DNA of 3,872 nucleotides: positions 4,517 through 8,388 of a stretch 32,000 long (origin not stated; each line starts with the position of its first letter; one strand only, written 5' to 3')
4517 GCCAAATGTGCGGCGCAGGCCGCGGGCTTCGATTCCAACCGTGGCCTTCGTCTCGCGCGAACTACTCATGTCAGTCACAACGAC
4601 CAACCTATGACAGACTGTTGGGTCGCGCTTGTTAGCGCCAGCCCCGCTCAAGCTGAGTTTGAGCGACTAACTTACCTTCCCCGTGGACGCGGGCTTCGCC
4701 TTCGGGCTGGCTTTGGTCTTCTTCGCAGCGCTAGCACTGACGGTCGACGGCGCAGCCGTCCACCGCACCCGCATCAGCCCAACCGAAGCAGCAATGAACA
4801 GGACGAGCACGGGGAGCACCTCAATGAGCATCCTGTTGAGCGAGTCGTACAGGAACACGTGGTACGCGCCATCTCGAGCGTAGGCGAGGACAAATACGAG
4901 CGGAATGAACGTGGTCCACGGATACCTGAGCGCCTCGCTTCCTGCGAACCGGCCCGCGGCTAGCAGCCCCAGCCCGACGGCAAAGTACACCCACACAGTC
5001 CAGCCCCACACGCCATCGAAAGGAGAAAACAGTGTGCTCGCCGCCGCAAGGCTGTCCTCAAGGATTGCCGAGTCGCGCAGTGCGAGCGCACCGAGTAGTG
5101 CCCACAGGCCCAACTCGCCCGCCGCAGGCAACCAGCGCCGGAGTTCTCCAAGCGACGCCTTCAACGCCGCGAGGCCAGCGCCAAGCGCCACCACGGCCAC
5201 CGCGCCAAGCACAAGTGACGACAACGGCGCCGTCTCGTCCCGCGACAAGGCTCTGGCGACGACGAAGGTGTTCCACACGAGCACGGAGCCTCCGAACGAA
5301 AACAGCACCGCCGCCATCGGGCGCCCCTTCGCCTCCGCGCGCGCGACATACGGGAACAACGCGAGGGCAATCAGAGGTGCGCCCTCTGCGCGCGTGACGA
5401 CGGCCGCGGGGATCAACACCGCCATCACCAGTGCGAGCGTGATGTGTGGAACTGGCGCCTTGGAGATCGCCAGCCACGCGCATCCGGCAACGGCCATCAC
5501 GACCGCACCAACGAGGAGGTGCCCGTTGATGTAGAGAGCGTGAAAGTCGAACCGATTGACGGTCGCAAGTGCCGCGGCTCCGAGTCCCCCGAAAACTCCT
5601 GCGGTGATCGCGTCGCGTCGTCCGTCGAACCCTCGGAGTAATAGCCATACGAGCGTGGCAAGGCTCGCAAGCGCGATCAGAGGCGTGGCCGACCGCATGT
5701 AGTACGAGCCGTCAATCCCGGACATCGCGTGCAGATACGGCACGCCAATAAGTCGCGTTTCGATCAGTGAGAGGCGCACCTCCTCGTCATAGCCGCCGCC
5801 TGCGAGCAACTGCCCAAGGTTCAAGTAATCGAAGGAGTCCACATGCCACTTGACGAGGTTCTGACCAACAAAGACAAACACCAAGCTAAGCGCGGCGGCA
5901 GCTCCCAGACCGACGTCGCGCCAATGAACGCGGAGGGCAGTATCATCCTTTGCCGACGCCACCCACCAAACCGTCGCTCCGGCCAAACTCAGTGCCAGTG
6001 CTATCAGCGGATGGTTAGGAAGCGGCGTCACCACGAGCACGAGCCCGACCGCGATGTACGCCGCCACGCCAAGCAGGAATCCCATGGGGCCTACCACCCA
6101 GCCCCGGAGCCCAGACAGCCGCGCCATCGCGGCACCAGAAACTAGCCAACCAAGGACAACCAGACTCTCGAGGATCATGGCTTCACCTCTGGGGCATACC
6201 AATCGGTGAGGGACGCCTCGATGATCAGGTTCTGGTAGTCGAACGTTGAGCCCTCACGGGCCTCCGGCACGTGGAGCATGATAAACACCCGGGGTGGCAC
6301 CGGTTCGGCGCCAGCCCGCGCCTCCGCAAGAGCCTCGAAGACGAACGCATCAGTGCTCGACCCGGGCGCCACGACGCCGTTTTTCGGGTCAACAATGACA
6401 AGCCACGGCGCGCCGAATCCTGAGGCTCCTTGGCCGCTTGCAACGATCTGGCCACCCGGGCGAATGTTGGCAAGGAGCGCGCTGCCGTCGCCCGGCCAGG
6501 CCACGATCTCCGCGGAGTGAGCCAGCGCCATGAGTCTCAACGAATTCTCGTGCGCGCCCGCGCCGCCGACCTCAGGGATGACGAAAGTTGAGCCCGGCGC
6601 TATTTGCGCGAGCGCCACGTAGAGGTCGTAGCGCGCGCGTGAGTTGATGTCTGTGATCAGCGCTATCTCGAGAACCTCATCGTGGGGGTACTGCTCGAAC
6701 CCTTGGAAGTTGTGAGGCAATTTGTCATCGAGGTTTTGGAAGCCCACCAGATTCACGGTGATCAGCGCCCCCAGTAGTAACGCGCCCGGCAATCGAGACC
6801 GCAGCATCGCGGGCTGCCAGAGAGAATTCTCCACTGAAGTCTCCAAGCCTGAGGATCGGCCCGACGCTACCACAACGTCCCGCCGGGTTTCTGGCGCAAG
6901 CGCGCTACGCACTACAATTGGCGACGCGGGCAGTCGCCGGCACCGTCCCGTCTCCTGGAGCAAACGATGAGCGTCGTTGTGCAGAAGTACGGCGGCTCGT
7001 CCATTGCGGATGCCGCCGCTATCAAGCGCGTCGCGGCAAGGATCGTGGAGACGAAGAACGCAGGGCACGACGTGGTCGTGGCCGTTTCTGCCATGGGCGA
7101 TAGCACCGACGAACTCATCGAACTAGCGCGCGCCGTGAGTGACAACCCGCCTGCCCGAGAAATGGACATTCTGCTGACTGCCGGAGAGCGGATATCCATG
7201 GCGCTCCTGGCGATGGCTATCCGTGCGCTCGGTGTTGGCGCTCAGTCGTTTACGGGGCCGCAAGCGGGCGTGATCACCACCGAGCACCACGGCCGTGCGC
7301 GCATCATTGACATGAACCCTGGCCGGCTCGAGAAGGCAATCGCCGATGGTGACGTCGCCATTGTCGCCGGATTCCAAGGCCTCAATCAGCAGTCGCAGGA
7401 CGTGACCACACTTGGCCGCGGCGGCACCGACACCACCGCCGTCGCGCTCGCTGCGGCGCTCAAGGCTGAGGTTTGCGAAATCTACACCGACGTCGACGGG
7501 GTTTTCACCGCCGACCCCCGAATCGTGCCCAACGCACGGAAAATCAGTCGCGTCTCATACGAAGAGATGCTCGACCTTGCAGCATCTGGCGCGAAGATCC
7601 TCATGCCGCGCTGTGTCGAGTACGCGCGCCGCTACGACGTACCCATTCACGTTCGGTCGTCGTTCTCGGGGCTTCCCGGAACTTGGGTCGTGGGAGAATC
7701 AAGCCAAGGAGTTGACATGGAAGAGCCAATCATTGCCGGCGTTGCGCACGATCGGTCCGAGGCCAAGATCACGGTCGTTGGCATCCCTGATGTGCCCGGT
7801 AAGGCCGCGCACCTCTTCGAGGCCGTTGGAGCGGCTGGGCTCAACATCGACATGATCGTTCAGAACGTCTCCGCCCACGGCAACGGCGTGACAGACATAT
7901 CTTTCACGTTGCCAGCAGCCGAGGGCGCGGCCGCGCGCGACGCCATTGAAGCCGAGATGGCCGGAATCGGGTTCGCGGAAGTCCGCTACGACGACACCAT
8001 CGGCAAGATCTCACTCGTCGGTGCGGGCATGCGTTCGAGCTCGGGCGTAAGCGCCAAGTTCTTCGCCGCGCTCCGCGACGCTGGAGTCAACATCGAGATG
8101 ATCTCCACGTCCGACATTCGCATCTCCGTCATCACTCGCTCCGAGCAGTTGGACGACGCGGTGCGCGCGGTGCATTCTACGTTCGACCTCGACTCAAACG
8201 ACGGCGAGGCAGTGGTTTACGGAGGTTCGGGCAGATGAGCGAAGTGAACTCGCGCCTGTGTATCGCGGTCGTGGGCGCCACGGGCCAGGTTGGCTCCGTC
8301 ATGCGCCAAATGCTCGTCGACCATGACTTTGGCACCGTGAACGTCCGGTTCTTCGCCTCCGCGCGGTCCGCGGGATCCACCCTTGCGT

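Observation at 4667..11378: Diverged duplicated two-gene module (anchored exported protein plus about 500-aa polytopic membrane protein) of unrecognised family, bracketing ask-asd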

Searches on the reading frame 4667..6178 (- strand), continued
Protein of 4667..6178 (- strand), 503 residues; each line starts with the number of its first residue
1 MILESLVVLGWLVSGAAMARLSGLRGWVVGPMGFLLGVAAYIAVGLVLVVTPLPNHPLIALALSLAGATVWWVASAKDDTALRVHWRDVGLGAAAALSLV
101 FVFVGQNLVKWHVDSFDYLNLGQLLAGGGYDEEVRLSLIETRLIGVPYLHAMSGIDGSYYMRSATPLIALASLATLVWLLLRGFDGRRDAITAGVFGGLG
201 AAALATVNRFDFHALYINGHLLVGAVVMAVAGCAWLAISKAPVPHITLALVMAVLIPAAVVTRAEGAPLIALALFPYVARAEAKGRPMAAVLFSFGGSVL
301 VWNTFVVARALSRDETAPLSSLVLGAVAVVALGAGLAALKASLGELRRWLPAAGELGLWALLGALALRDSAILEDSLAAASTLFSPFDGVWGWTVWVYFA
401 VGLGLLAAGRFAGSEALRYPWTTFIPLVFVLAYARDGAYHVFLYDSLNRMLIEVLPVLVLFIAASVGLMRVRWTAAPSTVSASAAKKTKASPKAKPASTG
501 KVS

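Call 88: find_encoding_contigs(protein=P0009, flank=8000, max_places=1)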
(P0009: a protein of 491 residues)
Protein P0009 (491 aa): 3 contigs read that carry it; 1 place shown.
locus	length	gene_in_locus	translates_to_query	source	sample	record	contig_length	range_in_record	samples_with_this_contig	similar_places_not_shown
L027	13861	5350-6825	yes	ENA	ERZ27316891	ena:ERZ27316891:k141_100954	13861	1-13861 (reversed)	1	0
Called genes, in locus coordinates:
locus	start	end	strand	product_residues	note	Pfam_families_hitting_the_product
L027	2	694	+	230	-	PF00027:cNMP_binding, PF13545:HTH_Crp_2, PF25213:HVO_A0261_N (weak)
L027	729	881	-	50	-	-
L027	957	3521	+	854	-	PF00912:Transgly, PF00905:Transpeptidase, PF03793:PASTA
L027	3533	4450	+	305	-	PF00149:Metallophos, PF12850:Metallophos_2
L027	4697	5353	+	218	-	-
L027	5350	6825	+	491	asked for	-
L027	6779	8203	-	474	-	PF00370:FGGY_N, PF02782:FGGY_C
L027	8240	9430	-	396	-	PF01261:AP_endonuc_2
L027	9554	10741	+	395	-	PF09339:HTH_IclR (weak), PF12802:MarR_2 (weak), PF00480:ROK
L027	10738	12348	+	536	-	PF02652:Lactate_perm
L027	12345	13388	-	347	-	PF01118:Semialdhyde_dh, PF02774:Semialdhyde_dhC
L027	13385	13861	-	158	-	?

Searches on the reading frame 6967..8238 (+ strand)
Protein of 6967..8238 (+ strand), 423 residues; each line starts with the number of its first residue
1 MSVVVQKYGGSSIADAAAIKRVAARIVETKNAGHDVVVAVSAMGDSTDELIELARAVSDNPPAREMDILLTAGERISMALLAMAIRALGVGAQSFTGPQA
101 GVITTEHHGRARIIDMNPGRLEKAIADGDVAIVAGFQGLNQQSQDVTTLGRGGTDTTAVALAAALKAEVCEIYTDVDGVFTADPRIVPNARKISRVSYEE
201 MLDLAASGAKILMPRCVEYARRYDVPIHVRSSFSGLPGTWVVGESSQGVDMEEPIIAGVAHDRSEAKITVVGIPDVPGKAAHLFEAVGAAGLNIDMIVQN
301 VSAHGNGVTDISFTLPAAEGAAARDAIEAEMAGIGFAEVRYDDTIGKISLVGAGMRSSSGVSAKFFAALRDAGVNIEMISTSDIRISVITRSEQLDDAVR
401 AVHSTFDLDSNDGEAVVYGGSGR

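Call 45: list_cluster_members(proteins=[P0001, P0007, P0006, P0003, L005:8001-9473:+, L007:8001-9464:+, L006:7971-9473:+, L008:7521-9182:+, L007:7450-8004:+, window:6967-8238:+])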
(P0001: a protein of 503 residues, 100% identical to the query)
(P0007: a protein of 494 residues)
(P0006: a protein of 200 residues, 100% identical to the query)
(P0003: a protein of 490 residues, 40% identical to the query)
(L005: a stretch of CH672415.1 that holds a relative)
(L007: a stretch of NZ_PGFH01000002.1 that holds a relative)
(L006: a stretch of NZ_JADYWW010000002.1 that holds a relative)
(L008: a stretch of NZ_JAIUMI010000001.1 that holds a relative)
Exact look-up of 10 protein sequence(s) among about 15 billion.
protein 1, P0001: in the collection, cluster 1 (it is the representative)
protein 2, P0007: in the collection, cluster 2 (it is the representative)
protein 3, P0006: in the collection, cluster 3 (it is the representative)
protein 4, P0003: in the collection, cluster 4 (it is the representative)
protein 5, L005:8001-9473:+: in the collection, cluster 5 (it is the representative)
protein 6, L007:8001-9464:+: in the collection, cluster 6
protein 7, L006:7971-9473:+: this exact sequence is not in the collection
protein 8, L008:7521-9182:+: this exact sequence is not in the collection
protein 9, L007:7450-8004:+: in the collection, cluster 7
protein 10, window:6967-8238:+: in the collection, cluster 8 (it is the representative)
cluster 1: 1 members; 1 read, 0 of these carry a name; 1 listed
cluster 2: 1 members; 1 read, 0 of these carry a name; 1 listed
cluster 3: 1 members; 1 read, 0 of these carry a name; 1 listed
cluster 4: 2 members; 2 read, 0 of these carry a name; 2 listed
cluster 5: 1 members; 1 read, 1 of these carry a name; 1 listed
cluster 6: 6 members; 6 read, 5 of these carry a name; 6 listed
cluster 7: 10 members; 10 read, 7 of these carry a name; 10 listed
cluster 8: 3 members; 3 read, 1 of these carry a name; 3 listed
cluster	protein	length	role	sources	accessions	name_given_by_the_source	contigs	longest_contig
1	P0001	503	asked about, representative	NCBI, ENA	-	-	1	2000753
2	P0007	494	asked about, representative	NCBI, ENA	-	-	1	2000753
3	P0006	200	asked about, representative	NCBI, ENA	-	-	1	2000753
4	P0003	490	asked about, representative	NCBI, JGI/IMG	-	-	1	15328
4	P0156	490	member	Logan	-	-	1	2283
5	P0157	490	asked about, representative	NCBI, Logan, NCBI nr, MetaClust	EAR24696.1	hypothetical protein A20C1_11476 [marine actinobacterium PHSC20C1] | 312284.A20C1_11476 "" ""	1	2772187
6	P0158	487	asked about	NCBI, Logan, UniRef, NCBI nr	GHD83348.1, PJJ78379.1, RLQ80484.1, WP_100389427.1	hypothetical protein CLV85_1949 [Salinibacterium amurskyense] | Uncharacterized protein n=1 Tax=Salinibacterium amurskyense TaxID=205941 ... | hypothetical protein [Salinibacterium amurskyense]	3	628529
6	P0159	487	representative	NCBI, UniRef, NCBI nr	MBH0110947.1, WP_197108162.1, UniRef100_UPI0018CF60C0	hypothetical protein I6E81_12290 [Salinibacterium sp. NG22] | hypothetical protein n=1 Tax=Salinibacterium sp. NG22 TaxID=2792040 RepID=UPI0018CF60C0 | hypothetical protein [Salinibacterium sp. NG22]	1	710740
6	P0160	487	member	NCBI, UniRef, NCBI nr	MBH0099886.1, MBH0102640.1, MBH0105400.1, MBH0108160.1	hypothetical protein I6E68_12150 [Salinibacterium sp. NSLL150] | hypothetical protein n=1 Tax=unclassified Salinibacterium TaxID=2632331 ... | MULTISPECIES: hypothetical protein [unclassified Salinibacterium]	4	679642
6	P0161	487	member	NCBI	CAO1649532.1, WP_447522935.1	DUF2029 domain-containing protein [Salinibacterium sp. NYA9b]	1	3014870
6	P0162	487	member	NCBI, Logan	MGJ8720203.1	MAG: hypothetical protein ACSHW9_00040 [Salinibacterium amurskyense]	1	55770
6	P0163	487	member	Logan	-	-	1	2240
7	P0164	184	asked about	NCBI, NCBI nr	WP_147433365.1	hypothetical protein [Salinibacterium amurskyense]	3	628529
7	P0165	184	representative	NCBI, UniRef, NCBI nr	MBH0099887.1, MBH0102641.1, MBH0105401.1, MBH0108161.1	hypothetical protein I6E68_12155 [Salinibacterium sp. NSLL150] | hypothetical protein n=1 Tax=unclassified Salinibacterium TaxID=2632331 ... | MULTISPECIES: hypothetical protein [unclassified Salinibacterium]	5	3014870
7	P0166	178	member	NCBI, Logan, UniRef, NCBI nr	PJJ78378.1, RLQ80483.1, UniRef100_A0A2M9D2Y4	hypothetical protein CLV85_1948 [Salinibacterium amurskyense] | Uncharacterized protein n=2 Tax=Salinibacterium amurskyense TaxID=205941 ...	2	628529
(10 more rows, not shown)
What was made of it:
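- Closest known: Actinobacterial GT-C enzymes AftA and PimE/GT87. Same: One orthologue is labelled DUF2029 (call 45).
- One Salinibacterium orthologue is labelled 'DUF2029 domain-containing protein' by its source (call 45).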
